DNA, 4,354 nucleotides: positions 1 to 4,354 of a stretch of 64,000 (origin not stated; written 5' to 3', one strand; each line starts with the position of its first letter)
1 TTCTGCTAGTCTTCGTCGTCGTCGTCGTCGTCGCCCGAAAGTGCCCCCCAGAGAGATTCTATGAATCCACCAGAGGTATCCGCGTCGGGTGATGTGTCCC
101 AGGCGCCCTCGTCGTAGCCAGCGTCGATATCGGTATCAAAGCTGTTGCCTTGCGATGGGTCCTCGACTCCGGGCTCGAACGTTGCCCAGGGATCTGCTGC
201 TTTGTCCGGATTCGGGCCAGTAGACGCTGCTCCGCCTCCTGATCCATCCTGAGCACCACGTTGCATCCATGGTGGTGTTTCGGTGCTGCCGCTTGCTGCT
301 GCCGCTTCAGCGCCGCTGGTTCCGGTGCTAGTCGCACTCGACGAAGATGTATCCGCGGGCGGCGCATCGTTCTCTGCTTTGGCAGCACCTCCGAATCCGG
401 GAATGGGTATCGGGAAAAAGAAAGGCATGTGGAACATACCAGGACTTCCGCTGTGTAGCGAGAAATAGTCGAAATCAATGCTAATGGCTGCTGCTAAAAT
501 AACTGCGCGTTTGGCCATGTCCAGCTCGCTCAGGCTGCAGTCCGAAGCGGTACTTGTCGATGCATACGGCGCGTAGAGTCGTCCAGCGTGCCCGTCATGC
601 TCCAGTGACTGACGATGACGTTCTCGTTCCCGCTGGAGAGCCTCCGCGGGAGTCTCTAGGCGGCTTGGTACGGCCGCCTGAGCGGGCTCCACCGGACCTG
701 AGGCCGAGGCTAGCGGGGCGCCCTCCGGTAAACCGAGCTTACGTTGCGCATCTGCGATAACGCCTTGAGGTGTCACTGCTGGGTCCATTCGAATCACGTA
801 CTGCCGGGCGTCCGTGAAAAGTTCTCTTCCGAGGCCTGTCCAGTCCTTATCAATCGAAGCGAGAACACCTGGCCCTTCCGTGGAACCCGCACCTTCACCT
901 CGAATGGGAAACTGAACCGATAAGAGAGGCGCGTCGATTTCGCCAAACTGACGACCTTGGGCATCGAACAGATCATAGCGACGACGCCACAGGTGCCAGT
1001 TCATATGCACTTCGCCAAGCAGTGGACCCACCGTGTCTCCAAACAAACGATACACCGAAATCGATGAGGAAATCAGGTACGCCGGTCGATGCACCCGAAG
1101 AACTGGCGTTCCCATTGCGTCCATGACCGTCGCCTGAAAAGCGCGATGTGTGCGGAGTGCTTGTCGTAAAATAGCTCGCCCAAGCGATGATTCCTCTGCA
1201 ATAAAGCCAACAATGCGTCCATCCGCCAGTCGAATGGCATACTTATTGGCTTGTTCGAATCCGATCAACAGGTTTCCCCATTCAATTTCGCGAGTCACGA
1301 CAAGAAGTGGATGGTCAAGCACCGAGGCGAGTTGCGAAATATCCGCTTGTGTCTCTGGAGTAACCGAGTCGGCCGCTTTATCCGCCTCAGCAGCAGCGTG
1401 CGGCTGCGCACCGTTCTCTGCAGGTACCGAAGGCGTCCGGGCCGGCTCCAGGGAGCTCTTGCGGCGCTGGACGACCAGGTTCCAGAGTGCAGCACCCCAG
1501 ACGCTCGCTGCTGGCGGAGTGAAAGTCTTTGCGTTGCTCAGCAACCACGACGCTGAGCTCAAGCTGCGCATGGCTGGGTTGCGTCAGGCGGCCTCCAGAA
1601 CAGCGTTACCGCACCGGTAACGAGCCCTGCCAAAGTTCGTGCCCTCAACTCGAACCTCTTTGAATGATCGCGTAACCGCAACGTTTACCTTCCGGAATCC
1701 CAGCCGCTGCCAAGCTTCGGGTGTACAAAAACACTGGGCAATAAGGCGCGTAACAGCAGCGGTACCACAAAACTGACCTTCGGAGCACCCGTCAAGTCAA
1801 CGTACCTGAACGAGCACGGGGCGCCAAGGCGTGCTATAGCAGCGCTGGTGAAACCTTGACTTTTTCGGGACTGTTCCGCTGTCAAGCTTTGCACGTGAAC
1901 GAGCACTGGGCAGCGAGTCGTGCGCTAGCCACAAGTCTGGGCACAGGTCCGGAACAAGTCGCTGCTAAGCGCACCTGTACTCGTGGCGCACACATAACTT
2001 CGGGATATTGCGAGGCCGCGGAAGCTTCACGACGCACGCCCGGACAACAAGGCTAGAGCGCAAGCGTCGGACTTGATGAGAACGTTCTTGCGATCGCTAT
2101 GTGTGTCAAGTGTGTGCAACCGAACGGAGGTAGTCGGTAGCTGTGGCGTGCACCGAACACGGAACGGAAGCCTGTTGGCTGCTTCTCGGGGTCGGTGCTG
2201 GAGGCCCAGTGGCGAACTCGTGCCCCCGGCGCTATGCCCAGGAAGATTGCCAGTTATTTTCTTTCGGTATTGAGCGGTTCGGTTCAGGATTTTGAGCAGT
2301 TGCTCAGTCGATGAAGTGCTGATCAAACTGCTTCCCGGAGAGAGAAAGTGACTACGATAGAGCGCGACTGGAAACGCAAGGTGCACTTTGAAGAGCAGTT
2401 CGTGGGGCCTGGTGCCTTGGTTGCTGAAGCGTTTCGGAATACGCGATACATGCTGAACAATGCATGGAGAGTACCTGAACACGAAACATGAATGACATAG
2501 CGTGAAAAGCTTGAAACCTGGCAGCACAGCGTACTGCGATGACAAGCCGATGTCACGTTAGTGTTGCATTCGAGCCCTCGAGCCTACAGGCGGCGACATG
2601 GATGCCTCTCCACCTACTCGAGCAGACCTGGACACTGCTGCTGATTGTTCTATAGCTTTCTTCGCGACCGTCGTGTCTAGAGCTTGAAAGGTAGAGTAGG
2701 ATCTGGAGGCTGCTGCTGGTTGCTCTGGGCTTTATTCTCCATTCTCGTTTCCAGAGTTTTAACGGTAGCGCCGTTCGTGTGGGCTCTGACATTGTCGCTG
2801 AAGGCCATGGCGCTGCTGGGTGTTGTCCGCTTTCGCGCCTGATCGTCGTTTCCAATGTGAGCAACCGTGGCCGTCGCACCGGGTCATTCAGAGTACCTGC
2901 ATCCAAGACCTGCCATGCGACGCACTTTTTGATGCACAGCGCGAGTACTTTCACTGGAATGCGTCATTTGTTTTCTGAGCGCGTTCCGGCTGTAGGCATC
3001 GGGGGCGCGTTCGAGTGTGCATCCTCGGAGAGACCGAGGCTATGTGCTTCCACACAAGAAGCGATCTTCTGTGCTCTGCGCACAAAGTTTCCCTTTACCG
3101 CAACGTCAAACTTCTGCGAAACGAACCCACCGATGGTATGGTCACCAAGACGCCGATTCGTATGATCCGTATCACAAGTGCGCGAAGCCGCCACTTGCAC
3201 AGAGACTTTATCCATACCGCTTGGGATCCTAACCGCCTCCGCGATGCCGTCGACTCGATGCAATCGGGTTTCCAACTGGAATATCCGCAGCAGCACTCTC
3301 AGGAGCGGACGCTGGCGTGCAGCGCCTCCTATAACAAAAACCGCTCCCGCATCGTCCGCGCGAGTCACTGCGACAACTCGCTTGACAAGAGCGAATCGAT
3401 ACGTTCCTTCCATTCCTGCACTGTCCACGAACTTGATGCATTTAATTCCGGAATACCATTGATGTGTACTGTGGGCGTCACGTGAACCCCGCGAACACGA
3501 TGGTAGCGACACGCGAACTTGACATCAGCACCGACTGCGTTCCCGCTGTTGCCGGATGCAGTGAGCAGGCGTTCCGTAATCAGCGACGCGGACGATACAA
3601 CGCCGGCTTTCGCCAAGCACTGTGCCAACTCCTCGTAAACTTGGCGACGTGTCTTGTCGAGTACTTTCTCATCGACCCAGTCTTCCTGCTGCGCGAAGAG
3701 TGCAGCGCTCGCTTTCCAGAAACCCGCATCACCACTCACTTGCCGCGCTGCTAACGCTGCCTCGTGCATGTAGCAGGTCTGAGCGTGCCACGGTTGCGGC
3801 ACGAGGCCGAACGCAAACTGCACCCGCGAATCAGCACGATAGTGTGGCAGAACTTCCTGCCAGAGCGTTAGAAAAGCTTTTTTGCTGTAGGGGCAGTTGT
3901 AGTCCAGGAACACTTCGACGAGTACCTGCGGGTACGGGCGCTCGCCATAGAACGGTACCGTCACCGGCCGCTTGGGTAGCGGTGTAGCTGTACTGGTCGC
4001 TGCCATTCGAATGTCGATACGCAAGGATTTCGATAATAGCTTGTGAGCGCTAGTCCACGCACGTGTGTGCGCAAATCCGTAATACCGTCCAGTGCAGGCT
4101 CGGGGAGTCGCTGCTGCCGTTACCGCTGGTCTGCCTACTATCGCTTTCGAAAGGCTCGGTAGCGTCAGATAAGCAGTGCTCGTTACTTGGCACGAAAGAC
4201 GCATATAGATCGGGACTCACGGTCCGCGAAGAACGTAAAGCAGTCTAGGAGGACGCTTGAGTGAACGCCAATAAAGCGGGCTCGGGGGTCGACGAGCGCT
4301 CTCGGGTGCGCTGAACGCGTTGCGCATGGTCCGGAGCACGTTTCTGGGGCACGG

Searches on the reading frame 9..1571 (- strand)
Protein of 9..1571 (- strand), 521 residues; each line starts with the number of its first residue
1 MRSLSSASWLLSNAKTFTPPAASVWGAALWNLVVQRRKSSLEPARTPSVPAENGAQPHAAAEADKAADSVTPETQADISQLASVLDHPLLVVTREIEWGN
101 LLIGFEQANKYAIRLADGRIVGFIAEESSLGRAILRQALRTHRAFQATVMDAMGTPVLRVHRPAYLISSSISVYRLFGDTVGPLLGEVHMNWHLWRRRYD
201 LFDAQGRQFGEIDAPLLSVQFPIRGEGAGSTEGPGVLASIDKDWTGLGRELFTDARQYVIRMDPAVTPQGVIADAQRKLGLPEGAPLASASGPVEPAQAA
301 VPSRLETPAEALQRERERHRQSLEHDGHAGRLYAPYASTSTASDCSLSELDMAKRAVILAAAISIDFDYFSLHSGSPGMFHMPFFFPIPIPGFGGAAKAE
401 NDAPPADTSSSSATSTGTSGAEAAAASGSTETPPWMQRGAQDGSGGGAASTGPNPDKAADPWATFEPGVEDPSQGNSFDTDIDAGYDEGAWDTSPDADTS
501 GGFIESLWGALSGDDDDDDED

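Call 26: search_protein_families(library=pfam, proteins=[window:9-1571:-], max_evalue=0.00001)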
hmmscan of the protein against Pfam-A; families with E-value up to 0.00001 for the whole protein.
window:9-1571:- (521 aa): 1 family
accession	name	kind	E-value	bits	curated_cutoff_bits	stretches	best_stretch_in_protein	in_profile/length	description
PF03803.21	Scramblase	-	1.3e-45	155.9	25.4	1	79-371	13-220/221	Scramblase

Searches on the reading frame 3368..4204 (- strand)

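Call 26: search_protein_families(library=pfam, proteins=[window:3368-4204:-], max_evalue=0.00001)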
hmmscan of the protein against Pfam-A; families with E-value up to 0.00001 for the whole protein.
window:3368-4204:- (279 aa): 1 family
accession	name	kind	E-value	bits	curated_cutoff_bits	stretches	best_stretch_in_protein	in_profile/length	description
PF13462.12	Thioredoxin_4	-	1.7e-07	32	23.2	1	93-251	14-148/165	Thioredoxin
